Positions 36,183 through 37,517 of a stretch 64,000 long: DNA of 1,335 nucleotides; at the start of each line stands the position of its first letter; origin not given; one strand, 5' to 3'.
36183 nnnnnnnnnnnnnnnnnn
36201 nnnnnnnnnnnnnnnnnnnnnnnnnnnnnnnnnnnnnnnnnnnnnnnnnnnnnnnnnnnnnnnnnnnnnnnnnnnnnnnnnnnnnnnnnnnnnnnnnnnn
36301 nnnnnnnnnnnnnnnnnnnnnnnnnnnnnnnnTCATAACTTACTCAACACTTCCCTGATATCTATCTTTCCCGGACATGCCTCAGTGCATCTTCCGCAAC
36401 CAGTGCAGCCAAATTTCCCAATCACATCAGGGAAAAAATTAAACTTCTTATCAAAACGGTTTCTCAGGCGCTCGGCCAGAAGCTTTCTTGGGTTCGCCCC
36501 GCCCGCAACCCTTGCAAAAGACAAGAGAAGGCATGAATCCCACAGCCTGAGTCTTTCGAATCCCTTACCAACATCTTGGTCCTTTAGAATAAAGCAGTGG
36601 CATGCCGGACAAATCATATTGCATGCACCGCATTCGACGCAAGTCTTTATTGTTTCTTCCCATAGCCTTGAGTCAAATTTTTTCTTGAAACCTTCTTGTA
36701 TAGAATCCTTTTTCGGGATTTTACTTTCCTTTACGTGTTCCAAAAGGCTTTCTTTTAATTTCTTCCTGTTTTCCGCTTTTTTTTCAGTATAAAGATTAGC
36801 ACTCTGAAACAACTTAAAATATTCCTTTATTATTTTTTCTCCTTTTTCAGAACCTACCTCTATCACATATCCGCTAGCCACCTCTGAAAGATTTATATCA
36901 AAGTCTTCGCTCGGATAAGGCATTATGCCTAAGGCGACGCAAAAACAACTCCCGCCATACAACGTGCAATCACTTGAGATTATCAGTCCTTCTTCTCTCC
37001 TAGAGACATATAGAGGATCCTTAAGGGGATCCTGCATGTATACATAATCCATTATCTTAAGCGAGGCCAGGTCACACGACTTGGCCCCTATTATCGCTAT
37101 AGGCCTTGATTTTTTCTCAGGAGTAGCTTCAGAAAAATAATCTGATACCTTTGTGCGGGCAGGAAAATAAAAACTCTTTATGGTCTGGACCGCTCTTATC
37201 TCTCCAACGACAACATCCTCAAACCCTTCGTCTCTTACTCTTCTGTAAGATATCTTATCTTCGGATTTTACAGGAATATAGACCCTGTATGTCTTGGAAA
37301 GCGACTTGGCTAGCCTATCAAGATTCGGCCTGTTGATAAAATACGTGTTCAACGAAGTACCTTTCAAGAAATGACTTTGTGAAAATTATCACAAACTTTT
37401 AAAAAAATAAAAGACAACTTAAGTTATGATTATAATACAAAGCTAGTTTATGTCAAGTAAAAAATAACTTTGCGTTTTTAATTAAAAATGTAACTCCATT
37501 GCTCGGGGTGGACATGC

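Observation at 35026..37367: HydB/HydG-like NAD(P)H-type electron-input module at the head of a membrane-bound, ion-translocating hydrogenase operon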

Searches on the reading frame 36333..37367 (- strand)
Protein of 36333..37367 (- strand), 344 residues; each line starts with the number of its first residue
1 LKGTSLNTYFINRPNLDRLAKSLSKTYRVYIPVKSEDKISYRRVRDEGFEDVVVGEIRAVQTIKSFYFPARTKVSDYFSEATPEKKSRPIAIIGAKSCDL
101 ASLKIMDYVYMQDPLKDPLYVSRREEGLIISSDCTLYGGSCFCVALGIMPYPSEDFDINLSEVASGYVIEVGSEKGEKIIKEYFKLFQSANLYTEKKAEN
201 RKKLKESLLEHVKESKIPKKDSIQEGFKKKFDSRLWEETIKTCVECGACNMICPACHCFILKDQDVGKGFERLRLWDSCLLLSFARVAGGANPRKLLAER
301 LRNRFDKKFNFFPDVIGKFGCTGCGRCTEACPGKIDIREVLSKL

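Call 4: search_protein_families(library=pfam, proteins=[window:36333-37367:-])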
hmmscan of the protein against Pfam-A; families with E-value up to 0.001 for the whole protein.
window:36333-37367:- (344 aa): 8 families
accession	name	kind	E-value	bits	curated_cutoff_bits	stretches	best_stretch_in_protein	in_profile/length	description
PF17179.9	Fer4_22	-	2.4e-29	102.4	27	1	242-335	1-95/95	4Fe-4S dicluster domain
PF13183.11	Fer4_8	-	2.3e-09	38.1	27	1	222-255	46-66/68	4Fe-4S dicluster domain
PF13187.11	Fer4_9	-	8.9e-08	32.5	27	0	319-334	35-50/52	4Fe-4S dicluster domain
PF13534.11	Fer4_17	-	1.5e-07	32.2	22.2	0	229-254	32-57/61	4Fe-4S dicluster domain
PF12797.12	Fer4_2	-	1.3e-05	25.3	24.5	0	321-332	10-21/22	4Fe-4S binding domain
PF13746.11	Fer4_18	-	1.5e-05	25.6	27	0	319-341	59-81/114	4Fe-4S dicluster domain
PF13237.11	Fer4_10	-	5.8e-05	23.4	25.5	0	317-333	5-21/53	4Fe-4S dicluster domain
PF00037.32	Fer4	-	0.00031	20.9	21.1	0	321-332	8-19/24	4Fe-4S binding domain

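Call 5: search_protein_families(library=ncbifam, proteins=[window:36333-37367:-])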
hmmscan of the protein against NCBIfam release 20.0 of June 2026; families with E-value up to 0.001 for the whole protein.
window:36333-37367:- (344 aa): 19 families
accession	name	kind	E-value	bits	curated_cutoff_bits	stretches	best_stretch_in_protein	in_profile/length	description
NF040829.1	sulfhyd_ShyB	equivalog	1.1e-54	185.7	690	1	14-342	9-327/334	NAD(P)-dependent hydrogenase/sulfhydrogenase 2 subunit beta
NF040833.1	sulfhyd_HydB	equivalog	1.3e-44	152.5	750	1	18-339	13-330/367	NADPH-dependent hydrogenase/sulfhydrogenase 1 subunit beta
TIGR02910.1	sulfite_red_A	equivalog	1e-40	140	323.15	1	9-344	3-326/334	anaerobic sulfite reductase subunit AsrA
NF004898.0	PRK06259.1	equivalog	8e-06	24.7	385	0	318-338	185-205/488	fumarate reductase (CoM/CoB) subunit TfrB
TIGR01971.1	NuoI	subfamily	1e-05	25.1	113.05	0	222-259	24-60/121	NADH-quinone oxidoreductase, chain I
TIGR00384.1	dhsB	subfamily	3.6e-05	23.3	88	0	314-341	191-218/222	succinate dehydrogenase and fumarate reductase iron-sulfur protein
NF045874.1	Vhu_polyferre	exception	4e-05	22.5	600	0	237-274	288-325/381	F420-non-reducing hydrogenase associated-polyferredoxin VhuB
NF008369.0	PRK11168.1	equivalog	9.8e-05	21.4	278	0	320-340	59-79/401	anaerobic glycerol-3-phosphate dehydrogenase subunit C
TIGR01945.1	rnfC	subfamily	0.00011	20.9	245.95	0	228-256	390-417/435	RnfABCDGE type electron transport complex subunit C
NF006076.0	PRK08222.1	equivalog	0.00013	21.9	270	0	238-265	35-62/181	hydrogenase 4 subunit H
NF041837.1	rnfC_Methano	equivalog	0.00013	20.9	650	0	237-256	393-412/438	Rnf electron transport complex subunit RnfC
NF004545.0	PRK05888.3-1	equivalog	0.00015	21.5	229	1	231-334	57-121/154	NADH-quinone oxidoreductase subunit NuoI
NF041779.1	hetero_SS_HdrC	equivalog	0.00018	21.1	350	0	212-257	3-47/198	ferredoxin:CoB-CoM heterodisulfide reductase subunit HdrC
NF038196.1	ferrodoxin_EFR1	subfamily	0.0002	21.5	75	0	185-255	135-198/242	EFR1 family ferrodoxin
NF040864.1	HgcB_ferredoxin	equivalog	0.00021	21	99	0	239-255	42-58/93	mercury methylation ferredoxin HgcB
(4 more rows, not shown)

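Call 6: find_homologous_proteins(query=window:36333-37367:-, max_evalue=1e-10)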
Query window:36333-37367:- (344 aa): 3270 proteins with E <= 1e-10 among 6657 candidates; the best 120 are listed.
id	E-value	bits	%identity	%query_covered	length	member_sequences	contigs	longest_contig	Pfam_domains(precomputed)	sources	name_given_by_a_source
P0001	1.2e-209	713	91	99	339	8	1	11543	PF17179.10,PF12797.13,PF13534.12,PF13237.12,PF13183.12,PF13187.12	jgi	-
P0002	2.4e-209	712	91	99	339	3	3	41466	PF17179.10,PF12797.13,PF13534.12,PF13183.12,PF13187.12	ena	-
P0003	3.2e-196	669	83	100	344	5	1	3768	PF17179.10,PF12797.13,PF13746.12,PF13534.12,PF13237.12,PF13183.12,PF13187.12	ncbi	-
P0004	2.4e-190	650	81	99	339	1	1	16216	PF17179.10,PF12797.13,PF13534.12,PF13237.12,PF13183.12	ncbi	-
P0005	4.8e-189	646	81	99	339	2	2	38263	PF17179.10,PF12797.13,PF13534.12,PF13237.12,PF13183.12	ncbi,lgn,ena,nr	ncbi:MAG: 4Fe-4S dicluster domain-containing protein [Candidatus Omnitrophica bacterium]|nr:4Fe-4S d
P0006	6.0e-186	635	80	99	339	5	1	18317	PF17179.10,PF12797.13,PF13534.12,PF13237.12,PF13183.12,PF13187.12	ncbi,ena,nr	ncbi:MAG: 4Fe-4S dicluster domain-containing protein [Candidatus Omnitrophica bacterium]|nr:4Fe-4S d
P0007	5.1e-181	619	78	99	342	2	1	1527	PF17179.10,PF13534.12,PF13237.12,PF13183.12,PF13187.12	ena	-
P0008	9.8e-181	618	78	99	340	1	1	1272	PF17179.10,PF12797.13,PF13534.12,PF13183.12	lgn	-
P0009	7.2e-180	616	78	99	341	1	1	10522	PF17179.10,PF13534.12,PF13187.12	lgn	-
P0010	2.9e-179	614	77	99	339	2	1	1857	PF17179.10,PF13534.12,PF13183.12,PF13187.12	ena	-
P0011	6.8e-179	612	76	99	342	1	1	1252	PF17179.10,PF12797.13,PF13534.12,PF13237.12,PF13183.12,PF13187.12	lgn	-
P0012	8.9e-179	612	77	98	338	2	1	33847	PF17179.10,PF12797.13,PF13746.12,PF13534.12,PF13237.12,PF13183.12,PF13187.12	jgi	jgi:formate hydrogenlyase subunit 6/NADH:ubiquinone oxidoreductase subunit I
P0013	1.5e-178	611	77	98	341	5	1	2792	PF17179.10,PF12797.13,PF13534.12,PF13183.12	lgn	-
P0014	3.3e-178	610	77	99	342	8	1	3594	PF17179.10,PF13534.12,PF13183.12,PF13187.12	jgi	-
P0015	3.6e-178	610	75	99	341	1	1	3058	PF17179.10,PF13534.12,PF13183.12,PF13187.12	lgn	-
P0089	1.2e-111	391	51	98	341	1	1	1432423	PF14697.12,PF17179.10,PF12797.13,PF00037.33,PF13746.12,PF12838.13,PF13534.12,PF13237.12,PF13183.12,PF13187.12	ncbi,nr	ncbi:MAG: 4Fe-4S dicluster domain-containing protein [Candidatus Omnitrophota bacterium]|nr:MAG: 4Fe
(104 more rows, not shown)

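Call 9: find_encoding_contigs(protein=P0089, flank=10000, max_places=3)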
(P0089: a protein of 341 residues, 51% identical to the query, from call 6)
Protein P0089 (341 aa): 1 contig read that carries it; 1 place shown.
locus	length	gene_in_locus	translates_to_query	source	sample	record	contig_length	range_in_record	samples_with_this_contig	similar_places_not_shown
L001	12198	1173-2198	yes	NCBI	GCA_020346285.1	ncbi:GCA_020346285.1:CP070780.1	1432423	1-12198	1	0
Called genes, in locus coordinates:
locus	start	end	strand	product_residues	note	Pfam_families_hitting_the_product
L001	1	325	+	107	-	?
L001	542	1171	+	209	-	PF06971:Put_DNA-bind_N, PF01408:GFO_IDH_MocA (weak), PF02629:CoA_binding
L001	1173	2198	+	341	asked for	PF13237:Fer4_10 (faint), PF13746:Fer4_18 (faint), PF13187:Fer4_9 (faint), PF13534:Fer4_17 (faint), PF12838:Fer4_7 (faint), PF14697:Fer4_21 (faint), PF13183:Fer4_8, PF17179:Fer4_22, +2 more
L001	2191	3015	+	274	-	PF00970:FAD_binding_6 (weak), PF00175:NAD_binding_1, PF10418:DHODB_Fe-S_bind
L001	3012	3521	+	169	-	PF00037:Fer4 (faint), PF13237:Fer4_10 (faint), PF12800:Fer4_4 (faint), PF13484:Fer4_16 (faint), PF13247:Fer4_11, PF12838:Fer4_7 (weak), PF13187:Fer4_9 (weak)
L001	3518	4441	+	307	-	PF00146:NADHdh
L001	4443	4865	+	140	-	PF01058:Oxidored_q6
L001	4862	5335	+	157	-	PF00329:Complex1_30kDa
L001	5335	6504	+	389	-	PF00374:NiFeSe_Hases, PF00346:Complex1_49kDa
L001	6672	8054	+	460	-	PF02310:B12-binding, PF04055:Radical_SAM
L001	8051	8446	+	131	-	-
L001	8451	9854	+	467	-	-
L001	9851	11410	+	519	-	PF13231:PMT_2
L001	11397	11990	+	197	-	PF08645:PNK3P, PF00702:Hydrolase, PF13419:HAD_2 (weak), PF13242:Hydrolase_like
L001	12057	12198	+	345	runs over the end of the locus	PF01073:3Beta_HSD, PF01370:Epimerase, PF02719:Polysacc_synt_2, PF04321:RmlD_sub_bind, PF07993:NAD_binding_4, PF16363:GDP_Man_Dehyd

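Call 21: find_related_loci(query=A1, collection=genome_contigs, flank=10000)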
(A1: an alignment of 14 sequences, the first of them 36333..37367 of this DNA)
Query A1 (344 aa) in genome_contigs; peptide patterns used: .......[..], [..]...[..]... (x = any residue, [..] = any of these).
599 stretches matched a pattern (row limit reached: there are more); 393 encode a relative of the query (tblastn E <= 1e-3); the best 80 are kept; 80 distinct loci.
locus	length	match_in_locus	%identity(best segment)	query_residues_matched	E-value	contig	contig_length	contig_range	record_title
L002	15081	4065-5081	81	6-344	0e+0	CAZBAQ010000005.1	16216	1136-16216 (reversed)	MAG TPA_asm: uncultured Planctomycetia bacterium isolate SRP178699_co2_132 genome assembly, contig: NODE_2852_length_162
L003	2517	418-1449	81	1-344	0e+0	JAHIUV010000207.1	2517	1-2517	MAG: Candidatus Omnitrophota bacterium isolate MM_PC_MetaG.mb.37 MM_PC_MetaG.mb.37_k141_1780304, whole genome shotgun se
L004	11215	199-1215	81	6-344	0e+0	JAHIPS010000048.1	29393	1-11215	MAG: Candidatus Omnitrophota bacterium isolate KR13_S3.mb.80 KR13_S3.mb.80_k141_210602, whole genome shotgun sequence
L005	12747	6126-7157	80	1-344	0e+0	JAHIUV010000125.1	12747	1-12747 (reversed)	MAG: Candidatus Omnitrophota bacterium isolate MM_PC_MetaG.mb.37 MM_PC_MetaG.mb.37_k141_1090320, whole genome shotgun se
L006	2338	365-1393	77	2-344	0e+0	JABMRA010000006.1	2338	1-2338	MAG: Candidatus Omnitrophota bacterium isolate bin.352 k141_76661, whole genome shotgun sequence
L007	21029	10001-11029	76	2-344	1e-180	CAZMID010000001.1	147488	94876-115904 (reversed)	MAG TPA_asm: uncultured Planctomycetia bacterium isolate SRP200020_co1_60 genome assembly, contig: NODE_68_length_147488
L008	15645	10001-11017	76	6-344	5e-179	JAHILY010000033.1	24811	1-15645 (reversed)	MAG: Candidatus Omnitrophota bacterium isolate KR13_N2.mb.45 KR13_N2.mb.45_k141_96272, whole genome shotgun sequence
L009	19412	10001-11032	75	1-344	7e-179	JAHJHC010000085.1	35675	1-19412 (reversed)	MAG: Candidatus Omnitrophota bacterium isolate Modern_marine_glass_biofilm.mb.96 Modern_marine_glas.mb.96_k141_623856, w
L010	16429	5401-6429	75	2-344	2e-178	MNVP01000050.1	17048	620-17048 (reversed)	MAG: Candidatus Omnitrophica bacterium CG1_02_40_15 cg1_0.2_scaffold_2987_c, whole genome shotgun sequence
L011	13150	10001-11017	76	6-344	1e-177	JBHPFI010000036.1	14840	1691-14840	Candidatus Omnitrophota bacterium isolate SAG AM-311-J02 NODE_36_length_14840_cov_24.573081, whole genome shotgun sequen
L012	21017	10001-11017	76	6-344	3e-177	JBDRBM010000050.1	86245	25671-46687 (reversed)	MAG: Candidatus Omnitrophota bacterium isolate MEGAHIT-group-1.126 k141_4062973, whole genome shotgun sequence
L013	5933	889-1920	74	1-344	3e-178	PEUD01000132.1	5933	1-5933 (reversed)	MAG: Candidatus Omnitrophica bacterium CG02_land_8_20_14_3_00__42_8 CG02_land_8_20_14_3.00_150_scaffold_9567_c, whole ge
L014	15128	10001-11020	75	5-344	1e-175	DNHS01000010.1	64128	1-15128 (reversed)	MAG TPA_asm: Candidatus Omnitrophota bacterium isolate UBA10183 contig_50976, whole genome shotgun sequence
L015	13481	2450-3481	73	1-344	3e-175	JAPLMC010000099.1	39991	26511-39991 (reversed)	MAG: Candidatus Omnitrophota bacterium isolate LacPavin_0419_WC70L_MAG_38_7 LacPavin_0419_WC70L_scaffold_12620, whole ge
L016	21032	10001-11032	71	1-344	3e-174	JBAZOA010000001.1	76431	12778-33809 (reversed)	MAG: Candidatus Omnitrophota bacterium isolate SO_2017_LW4_83 scaffold_975_c1_LW137-91_2017, whole genome shotgun sequen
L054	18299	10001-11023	47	4-344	3e-107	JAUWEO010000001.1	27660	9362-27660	MAG: Candidatus Latescibacterota bacterium isolate CSMAG_2192 CSMAG_2192_k141_744915_length_27660_cov_7.9944, whole geno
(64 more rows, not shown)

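Call 34: search_solved_structures(query=window:36333-37367:-, max_evalue=0.01, show_alignments=2)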
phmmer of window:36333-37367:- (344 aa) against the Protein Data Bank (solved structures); distinct sequences matched with E-value up to 0.01: 3.
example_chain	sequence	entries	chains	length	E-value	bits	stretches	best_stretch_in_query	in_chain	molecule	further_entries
9nez_B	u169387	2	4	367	2.9e-39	138.3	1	21-336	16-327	Sulfhydrogenase 1 subunit beta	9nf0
8rvu_E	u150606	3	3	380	2e-05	27.1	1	168-259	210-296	Formate dehydrogenase, beta subunit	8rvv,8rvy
9t1s_M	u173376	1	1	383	0.0018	20.7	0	168-258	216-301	formate dehydrogenase (coenzyme F420)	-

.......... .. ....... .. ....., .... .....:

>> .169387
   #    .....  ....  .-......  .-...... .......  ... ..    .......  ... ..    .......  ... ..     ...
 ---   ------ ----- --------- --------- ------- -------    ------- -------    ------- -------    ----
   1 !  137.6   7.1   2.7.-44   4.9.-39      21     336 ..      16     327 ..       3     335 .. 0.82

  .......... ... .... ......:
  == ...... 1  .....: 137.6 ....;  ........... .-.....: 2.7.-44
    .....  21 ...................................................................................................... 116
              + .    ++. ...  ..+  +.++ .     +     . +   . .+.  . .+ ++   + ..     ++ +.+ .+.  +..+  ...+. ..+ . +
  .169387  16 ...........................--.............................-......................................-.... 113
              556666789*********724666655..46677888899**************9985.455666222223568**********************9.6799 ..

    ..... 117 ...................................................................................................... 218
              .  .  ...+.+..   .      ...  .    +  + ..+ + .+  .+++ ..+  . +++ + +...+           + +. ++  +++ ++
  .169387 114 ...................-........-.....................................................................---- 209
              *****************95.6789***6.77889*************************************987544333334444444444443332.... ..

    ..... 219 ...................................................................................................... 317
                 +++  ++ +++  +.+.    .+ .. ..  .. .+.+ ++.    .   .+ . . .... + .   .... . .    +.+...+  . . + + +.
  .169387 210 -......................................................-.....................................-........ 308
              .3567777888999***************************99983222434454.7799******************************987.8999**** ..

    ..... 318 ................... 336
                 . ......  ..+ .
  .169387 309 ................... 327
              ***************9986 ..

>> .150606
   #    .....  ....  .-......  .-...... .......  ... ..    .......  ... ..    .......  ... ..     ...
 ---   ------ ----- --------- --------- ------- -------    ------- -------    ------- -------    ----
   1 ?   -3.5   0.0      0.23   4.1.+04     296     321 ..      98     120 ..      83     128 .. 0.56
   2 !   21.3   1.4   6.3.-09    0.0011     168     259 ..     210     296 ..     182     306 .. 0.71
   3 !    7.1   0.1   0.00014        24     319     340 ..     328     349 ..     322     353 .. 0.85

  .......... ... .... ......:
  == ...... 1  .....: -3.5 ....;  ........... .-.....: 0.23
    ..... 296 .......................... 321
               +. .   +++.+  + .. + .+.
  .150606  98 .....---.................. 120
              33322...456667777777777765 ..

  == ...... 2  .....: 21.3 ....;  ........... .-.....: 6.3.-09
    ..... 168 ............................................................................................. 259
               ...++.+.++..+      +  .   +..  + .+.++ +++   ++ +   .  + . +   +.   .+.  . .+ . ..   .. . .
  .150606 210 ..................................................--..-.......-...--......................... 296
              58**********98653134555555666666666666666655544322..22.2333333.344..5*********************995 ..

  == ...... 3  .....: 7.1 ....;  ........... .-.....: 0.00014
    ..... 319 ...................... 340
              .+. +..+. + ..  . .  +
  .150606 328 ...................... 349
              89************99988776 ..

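Call 57: search_protein_families(library=pfam, proteins=[L054:11065-11583:+, L054:11618-12964:+, L054:16291-18141:+, L054:10013-11035:+], max_evalue=0.0001)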
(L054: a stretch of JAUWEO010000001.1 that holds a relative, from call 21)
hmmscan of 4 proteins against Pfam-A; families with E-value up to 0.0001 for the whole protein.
L054:11065-11583:+ (172 aa): 1 family
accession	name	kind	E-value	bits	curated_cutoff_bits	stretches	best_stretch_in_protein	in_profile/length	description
PF01899.21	MNHE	-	6.8e-41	139.9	27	1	14-165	1-144/145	Na+/H+ ion antiporter subunit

L054:11618-12964:+ (448 aa): 12 families
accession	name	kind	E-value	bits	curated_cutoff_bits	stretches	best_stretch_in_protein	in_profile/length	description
PF07992.20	Pyr_redox_2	-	1.2e-65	222.3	26.1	1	4-281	2-278/291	Pyridine nucleotide-disulphide oxidoreductase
PF00070.33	Pyr_redox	-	2.5e-21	76.4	22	1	144-223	2-81/82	Pyridine nucleotide-disulphide oxidoreductase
PF02852.28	Pyr_redox_dim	-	2.3e-14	53.9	25.3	1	322-425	2-103/110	Pyridine nucleotide-disulphide oxidoreductase, dimerisation domain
PF13738.12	Pyr_redox_3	-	3.8e-10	39.9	30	1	76-275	103-305/305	Pyridine nucleotide-disulphide oxidoreductase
PF03486.20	HI0933_like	-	2.8e-06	27.4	50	0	4-38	2-34/244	HI0933-like protein Rossmann domain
PF13454.12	NAD_binding_9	-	4.9e-06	27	21.8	0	189-237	105-153/155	FAD-NAD(P)-binding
PF01266.30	DAO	-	8.8e-06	25.9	27.9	0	143-172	1-29/353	FAD dependent oxidoreductase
PF13450.12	NAD_binding_8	-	1.2e-05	25.9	21.9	0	146-176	1-30/68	NAD(P)-binding Rossmann-like domain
PF13434.12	Lys_Orn_oxgnase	-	3.1e-05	23.7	21.3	0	91-164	142-211/339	L-lysine 6-monooxygenase/L-ornithine 5-monooxygenase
PF01134.28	GIDA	-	4.1e-05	23.2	22.1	0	66-106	107-150/391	Glucose inhibited division protein A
PF00890.30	FAD_binding_2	-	5.1e-05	23.1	20.4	0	5-36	2-31/414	FAD binding domain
PF04820.20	Trp_halogenase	-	7.7e-05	22.2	21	0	4-41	1-40/458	Tryptophan halogenase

L054:16291-18141:+ (616 aa): 2 families
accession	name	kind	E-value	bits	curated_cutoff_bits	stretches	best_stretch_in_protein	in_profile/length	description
PF00361.26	Proton_antipo_M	-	1.5e-62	211.9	21.5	1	120-414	1-291/294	NADH:quinone oxidoreductase/Mrp antiporter, TM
PF00662.26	Proton_antipo_N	-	8.7e-05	22.8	24.5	1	60-99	7-46/51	NADH-Ubiquinone oxidoreductase (complex I), chain 5 N-terminus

L054:10013-11035:+ (340 aa): 9 families
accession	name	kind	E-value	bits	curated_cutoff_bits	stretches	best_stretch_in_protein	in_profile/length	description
PF17179.9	Fer4_22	-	4.4e-31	108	27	1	235-328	1-95/95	4Fe-4S dicluster domain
PF12838.12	Fer4_7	-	1.4e-08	35.5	27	0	224-248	26-50/52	4Fe-4S dicluster domain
PF13183.11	Fer4_8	-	7.1e-08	33.3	27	1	232-328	1-68/68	4Fe-4S dicluster domain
PF12797.12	Fer4_2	-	8.8e-08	32.1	24.5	0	308-326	4-22/22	4Fe-4S binding domain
PF13237.11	Fer4_10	-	1.2e-07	31.9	25.5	0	309-328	4-26/53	4Fe-4S dicluster domain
PF13187.11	Fer4_9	-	3e-07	30.8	27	0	313-329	1-17/52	4Fe-4S dicluster domain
PF00037.32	Fer4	-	9.4e-06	25.7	21.1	0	312-326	6-20/24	4Fe-4S binding domain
PF14697.11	Fer4_21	-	1.1e-05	25.9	35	0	219-251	25-56/59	4Fe-4S dicluster domain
PF25160.1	LdpA_Fe-S-bd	-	9.7e-05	22.5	27.6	0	313-327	27-41/49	LdpA Fe-S cluster-binding domain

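Call 61: search_protein_representatives(protein=window:36333-37367:-)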
Query: 344 residues. Proteins with E-value up to 0.001 (for the whole library): 3186; up to 1e-10: 2008; up to 1e-30: 824. The best 150 are listed.
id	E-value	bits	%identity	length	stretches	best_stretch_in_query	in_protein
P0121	7.0e-97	341.0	45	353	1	7-342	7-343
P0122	9.5e-92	324.1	45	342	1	8-344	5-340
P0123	7.1e-91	321.2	45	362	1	8-344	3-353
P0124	4.2e-89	315.4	44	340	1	8-342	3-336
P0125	2.5e-88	312.9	44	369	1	8-343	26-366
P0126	2.3e-87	309.7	46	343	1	10-344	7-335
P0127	5.3e-86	305.2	47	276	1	75-344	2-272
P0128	1.1e-85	304.2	44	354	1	9-341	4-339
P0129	6.5e-83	295.1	42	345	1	7-343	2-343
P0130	2.0e-81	290.1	51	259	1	92-344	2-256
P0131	8.2e-81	288.1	45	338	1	23-344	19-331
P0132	8.2e-79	281.6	44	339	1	20-343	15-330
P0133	1.2e-78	281.0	44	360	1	7-342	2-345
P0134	1.5e-78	280.7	43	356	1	7-342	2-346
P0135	1.7e-78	280.5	41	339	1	9-344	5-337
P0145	1.4e-74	267.7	39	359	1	7-344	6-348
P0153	7.6e-72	258.6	39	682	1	21-343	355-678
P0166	5.5e-67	242.7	41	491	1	28-342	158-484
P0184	1.4e-62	228.2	34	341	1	8-342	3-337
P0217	3.8e-55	203.7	32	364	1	3-342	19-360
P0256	1.7e-49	185.1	36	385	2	84-341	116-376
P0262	5.2e-49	183.6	38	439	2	87-343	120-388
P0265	9.7e-49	182.7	31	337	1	11-340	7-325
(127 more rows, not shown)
